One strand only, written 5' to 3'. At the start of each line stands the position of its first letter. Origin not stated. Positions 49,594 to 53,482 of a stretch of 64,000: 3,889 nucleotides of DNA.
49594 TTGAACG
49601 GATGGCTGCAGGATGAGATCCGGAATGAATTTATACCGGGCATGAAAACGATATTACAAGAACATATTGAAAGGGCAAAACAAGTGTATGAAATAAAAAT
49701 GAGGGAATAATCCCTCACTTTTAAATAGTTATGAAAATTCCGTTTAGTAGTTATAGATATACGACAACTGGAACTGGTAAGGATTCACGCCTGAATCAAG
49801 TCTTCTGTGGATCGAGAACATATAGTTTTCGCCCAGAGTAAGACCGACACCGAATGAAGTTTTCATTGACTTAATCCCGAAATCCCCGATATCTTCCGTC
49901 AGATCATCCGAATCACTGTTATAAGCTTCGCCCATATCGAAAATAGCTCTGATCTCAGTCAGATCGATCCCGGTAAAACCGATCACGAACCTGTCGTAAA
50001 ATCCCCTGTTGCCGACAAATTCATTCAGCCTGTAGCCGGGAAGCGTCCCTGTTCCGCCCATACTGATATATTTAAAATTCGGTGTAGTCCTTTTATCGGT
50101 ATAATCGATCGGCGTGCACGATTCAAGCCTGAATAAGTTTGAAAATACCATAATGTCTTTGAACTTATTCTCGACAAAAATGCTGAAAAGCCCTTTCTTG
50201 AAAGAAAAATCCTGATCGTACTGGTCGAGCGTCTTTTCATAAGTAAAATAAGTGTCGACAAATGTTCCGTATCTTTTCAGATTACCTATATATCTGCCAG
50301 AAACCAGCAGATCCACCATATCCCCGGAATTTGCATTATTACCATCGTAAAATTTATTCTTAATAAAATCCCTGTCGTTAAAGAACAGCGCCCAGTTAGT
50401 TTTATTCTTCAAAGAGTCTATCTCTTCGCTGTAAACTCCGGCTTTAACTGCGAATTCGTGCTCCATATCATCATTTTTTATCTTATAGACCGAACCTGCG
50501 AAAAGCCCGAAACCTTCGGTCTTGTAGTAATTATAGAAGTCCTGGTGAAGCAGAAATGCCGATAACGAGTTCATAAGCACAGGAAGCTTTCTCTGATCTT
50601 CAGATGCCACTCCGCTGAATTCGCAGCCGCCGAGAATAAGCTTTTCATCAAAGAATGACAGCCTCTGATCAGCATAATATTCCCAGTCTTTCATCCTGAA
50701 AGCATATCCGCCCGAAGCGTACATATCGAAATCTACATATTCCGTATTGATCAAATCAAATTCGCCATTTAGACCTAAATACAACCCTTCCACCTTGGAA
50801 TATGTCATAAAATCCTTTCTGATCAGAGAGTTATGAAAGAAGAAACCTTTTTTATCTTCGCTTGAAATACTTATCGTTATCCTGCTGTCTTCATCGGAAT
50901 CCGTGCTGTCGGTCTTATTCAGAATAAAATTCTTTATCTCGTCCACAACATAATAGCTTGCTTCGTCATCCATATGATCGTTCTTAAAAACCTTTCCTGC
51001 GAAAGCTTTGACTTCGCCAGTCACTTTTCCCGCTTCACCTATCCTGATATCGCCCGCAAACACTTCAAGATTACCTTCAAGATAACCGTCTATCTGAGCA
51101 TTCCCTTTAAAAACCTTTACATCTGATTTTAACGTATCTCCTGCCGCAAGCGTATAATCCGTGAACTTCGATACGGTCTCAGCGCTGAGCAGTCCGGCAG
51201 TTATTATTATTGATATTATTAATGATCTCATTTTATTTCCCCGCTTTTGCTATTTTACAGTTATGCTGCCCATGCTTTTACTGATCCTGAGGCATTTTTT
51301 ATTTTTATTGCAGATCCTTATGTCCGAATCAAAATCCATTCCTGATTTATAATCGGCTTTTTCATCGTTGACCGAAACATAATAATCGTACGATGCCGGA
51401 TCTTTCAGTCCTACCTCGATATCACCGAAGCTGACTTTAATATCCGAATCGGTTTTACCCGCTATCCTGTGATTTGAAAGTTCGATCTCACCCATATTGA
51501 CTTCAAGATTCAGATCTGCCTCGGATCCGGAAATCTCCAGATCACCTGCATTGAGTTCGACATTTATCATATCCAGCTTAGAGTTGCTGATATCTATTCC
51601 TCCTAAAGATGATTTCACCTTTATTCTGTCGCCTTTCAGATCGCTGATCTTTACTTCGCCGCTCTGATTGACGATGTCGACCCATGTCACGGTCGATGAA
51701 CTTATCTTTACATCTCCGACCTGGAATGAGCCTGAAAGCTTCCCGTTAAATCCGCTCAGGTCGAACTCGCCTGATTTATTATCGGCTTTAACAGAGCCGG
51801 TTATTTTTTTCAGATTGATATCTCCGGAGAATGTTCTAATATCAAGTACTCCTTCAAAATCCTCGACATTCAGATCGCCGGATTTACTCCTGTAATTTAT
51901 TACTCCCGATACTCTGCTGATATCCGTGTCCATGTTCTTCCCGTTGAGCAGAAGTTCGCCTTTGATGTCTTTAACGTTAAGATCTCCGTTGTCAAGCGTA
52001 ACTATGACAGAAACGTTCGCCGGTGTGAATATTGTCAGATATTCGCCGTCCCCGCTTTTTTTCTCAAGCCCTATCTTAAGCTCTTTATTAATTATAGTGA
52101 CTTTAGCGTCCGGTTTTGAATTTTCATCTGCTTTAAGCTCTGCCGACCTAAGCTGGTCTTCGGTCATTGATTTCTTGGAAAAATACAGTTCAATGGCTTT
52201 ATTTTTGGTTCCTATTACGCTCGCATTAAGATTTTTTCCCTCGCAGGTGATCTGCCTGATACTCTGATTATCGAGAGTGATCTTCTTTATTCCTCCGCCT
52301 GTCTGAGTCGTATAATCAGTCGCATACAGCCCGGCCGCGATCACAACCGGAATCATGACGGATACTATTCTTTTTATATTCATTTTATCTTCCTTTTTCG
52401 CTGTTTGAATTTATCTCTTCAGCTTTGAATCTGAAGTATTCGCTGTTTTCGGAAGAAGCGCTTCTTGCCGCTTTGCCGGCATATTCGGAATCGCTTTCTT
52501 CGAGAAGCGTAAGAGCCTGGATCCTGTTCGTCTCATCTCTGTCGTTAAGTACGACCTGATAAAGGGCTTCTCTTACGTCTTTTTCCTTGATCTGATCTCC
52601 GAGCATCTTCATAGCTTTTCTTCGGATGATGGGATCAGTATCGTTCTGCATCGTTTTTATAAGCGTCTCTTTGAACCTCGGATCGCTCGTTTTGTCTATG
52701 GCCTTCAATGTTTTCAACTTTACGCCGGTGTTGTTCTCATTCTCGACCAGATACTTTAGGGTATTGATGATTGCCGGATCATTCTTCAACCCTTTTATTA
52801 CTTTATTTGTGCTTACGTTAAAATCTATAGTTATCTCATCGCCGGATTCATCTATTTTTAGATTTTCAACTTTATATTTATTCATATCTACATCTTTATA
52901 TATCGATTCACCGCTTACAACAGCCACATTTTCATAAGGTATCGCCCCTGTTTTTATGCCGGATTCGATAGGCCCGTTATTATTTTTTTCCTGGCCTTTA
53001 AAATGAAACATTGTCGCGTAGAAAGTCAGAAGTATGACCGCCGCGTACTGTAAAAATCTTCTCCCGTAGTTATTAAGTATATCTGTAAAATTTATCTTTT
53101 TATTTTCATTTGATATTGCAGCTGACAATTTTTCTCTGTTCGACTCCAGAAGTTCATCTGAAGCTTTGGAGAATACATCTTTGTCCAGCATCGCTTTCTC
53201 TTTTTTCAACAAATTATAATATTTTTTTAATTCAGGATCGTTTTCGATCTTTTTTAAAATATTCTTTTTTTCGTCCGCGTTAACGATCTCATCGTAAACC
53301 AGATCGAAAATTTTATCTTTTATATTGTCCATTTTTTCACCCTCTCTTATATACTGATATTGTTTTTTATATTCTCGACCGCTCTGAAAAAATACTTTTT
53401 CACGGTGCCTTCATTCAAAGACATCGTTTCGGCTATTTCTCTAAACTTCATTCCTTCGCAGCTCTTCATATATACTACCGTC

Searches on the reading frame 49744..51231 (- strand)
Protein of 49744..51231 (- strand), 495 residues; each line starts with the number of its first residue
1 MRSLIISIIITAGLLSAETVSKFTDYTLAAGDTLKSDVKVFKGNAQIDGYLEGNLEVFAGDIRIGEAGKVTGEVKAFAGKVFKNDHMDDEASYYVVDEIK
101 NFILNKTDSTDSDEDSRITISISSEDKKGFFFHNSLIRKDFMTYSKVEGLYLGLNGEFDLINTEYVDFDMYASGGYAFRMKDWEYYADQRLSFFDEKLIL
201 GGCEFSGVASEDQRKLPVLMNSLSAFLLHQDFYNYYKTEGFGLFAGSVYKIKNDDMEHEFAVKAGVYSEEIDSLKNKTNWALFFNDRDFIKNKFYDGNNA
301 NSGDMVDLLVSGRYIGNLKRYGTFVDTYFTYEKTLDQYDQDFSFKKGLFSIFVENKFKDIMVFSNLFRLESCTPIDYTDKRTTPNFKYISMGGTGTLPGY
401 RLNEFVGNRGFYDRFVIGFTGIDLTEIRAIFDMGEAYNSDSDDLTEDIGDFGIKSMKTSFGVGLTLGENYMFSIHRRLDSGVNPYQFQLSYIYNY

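Call 26: search_protein_families(library=pfam, proteins=[window:49744-51231:-])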
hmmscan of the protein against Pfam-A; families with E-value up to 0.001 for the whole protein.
window:49744-51231:- (495 aa): 1 family
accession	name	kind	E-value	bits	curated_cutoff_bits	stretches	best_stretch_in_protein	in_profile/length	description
PF04519.19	Bactofilin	-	8.3e-05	23.2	27.9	1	28-76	3-49/98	Polymer-forming cytoskeletal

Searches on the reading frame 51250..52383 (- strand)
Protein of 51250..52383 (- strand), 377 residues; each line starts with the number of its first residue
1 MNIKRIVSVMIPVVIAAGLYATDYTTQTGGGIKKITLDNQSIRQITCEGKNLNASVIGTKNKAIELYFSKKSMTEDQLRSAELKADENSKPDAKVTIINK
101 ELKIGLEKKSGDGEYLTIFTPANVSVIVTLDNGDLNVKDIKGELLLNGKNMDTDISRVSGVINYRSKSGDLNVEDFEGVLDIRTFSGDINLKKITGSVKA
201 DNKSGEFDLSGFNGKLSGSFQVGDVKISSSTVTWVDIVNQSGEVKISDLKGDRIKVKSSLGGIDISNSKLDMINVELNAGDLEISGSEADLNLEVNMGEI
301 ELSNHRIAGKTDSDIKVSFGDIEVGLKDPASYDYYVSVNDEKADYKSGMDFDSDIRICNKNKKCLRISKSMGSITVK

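Call 26: search_protein_families(library=pfam, proteins=[window:51250-52383:-])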
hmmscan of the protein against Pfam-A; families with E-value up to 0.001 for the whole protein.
window:51250-52383:- (377 aa): 1 family
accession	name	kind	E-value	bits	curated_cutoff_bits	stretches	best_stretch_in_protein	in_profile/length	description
PF13349.12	DUF4097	-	2.6e-19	70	22.9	2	221-340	85-205/247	Toastrack DUF4097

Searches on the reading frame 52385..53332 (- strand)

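Call 26: search_protein_families(library=pfam, proteins=[window:52385-53332:-])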
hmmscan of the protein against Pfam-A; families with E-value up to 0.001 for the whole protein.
window:52385-53332:- (315 aa): 1 family
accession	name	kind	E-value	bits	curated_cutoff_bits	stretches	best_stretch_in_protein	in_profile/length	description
PF13646.12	HEAT_2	-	8.3e-12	45.7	27.7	2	222-304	2-83/88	HEAT repeats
